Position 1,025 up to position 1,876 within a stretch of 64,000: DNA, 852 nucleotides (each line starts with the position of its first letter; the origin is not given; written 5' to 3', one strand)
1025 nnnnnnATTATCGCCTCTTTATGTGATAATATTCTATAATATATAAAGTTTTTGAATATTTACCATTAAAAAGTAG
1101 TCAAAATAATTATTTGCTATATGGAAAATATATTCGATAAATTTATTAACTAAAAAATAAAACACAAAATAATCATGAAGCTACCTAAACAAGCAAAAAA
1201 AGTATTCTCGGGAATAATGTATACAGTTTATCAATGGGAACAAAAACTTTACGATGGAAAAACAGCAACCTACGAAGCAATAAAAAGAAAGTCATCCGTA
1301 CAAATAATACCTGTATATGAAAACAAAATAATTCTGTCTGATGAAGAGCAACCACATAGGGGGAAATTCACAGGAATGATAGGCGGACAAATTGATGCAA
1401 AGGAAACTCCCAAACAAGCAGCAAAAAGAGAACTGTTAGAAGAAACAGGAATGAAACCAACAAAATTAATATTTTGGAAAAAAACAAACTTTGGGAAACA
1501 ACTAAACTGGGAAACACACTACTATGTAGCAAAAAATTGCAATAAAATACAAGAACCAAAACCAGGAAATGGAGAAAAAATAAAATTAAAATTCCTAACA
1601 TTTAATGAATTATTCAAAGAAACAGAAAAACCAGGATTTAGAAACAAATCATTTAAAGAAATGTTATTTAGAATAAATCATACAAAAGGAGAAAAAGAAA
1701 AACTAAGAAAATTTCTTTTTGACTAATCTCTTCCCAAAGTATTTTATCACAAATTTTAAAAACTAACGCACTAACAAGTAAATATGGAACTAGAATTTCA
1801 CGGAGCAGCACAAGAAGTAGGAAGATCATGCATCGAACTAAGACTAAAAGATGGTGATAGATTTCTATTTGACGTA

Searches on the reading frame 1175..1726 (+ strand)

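Call 75: search_protein_families(library=pfam, max_evalue=0.00001, proteins=[window:1175-1726:+])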
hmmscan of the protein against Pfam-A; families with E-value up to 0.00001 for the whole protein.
window:1175-1726:+ (183 aa): 1 family
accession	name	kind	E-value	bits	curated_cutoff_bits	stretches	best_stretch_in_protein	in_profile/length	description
PF00293.34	NUDIX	-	1.7e-14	54.4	21.1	1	38-153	2-124/134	NUDIX domain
